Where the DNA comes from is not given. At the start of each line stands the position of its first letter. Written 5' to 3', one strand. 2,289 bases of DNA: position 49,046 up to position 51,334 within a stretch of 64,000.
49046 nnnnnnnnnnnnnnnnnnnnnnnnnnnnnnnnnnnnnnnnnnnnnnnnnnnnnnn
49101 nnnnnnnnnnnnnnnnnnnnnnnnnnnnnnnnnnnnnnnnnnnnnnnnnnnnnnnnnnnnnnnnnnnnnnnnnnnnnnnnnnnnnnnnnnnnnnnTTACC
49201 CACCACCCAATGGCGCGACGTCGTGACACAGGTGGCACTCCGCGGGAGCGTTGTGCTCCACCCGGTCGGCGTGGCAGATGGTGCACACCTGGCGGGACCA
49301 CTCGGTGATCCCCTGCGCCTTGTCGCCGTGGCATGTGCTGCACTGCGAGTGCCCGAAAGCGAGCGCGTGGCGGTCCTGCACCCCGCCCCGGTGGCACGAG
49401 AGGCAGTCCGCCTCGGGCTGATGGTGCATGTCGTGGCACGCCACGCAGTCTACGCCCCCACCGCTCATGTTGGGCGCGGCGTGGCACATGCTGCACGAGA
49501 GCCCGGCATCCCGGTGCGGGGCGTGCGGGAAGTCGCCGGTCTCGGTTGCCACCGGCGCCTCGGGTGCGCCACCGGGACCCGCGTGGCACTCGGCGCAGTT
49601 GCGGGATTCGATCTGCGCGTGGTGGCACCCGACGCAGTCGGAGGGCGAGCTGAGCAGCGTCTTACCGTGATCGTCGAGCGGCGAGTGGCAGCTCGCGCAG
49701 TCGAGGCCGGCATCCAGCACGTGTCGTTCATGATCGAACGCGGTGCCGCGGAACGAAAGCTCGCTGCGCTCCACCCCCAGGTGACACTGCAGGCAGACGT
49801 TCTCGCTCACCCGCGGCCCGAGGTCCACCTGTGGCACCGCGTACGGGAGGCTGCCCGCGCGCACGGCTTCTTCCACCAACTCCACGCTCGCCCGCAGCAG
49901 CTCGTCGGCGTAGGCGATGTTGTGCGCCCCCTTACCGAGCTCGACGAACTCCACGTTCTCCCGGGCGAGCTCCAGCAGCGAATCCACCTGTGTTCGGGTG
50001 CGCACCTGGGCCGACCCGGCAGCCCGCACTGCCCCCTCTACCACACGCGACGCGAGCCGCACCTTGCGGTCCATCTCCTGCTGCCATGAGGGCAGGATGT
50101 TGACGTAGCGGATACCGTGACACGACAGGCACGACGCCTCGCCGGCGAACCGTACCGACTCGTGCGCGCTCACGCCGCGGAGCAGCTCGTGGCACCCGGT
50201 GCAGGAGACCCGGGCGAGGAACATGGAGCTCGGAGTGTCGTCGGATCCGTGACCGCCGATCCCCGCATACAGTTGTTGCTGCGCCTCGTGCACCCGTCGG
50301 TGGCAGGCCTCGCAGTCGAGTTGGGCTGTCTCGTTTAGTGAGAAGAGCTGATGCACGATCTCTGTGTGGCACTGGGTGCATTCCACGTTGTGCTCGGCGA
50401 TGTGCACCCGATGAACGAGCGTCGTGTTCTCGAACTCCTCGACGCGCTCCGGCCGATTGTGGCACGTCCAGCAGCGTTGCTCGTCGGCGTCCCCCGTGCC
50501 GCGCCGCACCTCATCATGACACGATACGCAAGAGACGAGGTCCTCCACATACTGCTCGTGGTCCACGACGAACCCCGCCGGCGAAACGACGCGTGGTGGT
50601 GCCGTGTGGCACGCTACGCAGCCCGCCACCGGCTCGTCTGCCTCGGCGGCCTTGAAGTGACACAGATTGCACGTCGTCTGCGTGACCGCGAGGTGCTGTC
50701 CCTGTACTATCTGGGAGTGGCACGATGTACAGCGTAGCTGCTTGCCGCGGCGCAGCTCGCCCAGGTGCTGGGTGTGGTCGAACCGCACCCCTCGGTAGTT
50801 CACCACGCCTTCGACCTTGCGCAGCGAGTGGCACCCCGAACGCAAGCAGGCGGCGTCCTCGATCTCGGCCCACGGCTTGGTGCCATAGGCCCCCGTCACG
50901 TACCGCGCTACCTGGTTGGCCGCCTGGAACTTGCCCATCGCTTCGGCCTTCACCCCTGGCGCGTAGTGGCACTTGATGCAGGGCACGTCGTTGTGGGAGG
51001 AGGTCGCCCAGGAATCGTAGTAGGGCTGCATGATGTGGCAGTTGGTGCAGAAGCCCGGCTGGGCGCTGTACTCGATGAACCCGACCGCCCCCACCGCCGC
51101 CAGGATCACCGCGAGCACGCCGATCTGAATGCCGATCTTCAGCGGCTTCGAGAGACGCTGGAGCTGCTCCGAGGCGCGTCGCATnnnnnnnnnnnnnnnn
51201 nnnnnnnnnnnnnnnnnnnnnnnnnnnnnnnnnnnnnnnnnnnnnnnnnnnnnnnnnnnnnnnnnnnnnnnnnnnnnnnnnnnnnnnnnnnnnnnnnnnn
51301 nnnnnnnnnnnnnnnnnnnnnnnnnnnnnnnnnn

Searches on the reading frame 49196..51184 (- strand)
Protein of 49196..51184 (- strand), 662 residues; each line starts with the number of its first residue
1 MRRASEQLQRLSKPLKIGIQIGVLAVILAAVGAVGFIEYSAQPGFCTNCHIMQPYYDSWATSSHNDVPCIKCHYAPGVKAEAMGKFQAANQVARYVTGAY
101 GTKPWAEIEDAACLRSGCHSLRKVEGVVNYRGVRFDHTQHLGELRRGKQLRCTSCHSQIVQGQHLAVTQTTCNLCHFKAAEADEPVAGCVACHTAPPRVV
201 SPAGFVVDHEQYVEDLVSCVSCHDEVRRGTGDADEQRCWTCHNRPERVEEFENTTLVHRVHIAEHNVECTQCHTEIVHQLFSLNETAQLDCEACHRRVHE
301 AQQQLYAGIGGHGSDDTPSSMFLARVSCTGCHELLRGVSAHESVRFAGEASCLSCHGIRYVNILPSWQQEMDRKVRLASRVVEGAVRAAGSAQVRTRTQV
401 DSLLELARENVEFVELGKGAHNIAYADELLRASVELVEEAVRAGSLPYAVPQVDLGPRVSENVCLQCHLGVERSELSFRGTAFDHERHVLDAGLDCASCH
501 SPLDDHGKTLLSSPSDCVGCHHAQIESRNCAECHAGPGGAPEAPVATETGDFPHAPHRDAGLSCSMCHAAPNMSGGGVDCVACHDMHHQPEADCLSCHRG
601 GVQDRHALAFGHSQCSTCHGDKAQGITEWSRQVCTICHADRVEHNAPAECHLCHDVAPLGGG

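Call 4: search_protein_families(library=pfam, proteins=[window:49196-51184:-], max_evalue=0.01)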
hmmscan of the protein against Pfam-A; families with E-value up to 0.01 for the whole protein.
window:49196-51184:- (662 aa): 5 families
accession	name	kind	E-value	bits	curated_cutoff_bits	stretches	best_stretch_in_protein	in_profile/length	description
PF14522.11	Cytochrome_C7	-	8.8e-23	80.4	24.8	3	133-194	1-67/67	Cytochrome c7 and related cytochrome c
PF14537.11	Cytochrom_c3_2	-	4.9e-17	62.6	25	2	217-295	7-78/79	Cytochrome c3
PF02085.21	Cytochrom_CIII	-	2.4e-14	53.9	22.9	2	162-242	23-101/101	Class III cytochrome C family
PF03264.19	Cytochrom_NNT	-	1.3e-08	35.2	24.1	1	19-107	12-106/174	NapC/NirT cytochrome c family, N-terminal region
PF22113.1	Mtrc-MtrF_II-IV_dom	-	7.3e-07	29.3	30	1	218-358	8-165/176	Outer membrane cytochrome MtrC/MtrF-like, domains II/IV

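Call 5: search_protein_families(library=ncbifam, proteins=[window:49196-51184:-], max_evalue=0.01)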
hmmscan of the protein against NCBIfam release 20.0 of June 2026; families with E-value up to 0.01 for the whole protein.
window:49196-51184:- (662 aa): 5 families
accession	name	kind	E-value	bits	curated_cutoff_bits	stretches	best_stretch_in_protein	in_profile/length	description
TIGR03153.1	cytochr_NrfH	equivalog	6.6e-13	48.9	134.2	1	23-159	8-136/138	cytochrome c nitrite reductase small subunit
TIGR03508.1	decahem_SO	subfamily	3.8e-11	42.9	192.2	1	136-274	21-151/258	DmsE family decaheme c-type cytochrome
NF045713.1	CxxCH_16_HmcA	equivalog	1.1e-06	27.6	400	2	515-604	308-392/541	sulfate respiration complex hexadecaheme cytochrome HmcA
NF011606.0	PRK15032.1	equivalog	2.5e-06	26.9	455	1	15-93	21-101/390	pentaheme c-type cytochrome TorC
TIGR02162.1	torC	equivalog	8.5e-05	22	478.2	1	15-103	16-111/387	pentaheme c-type cytochrome TorC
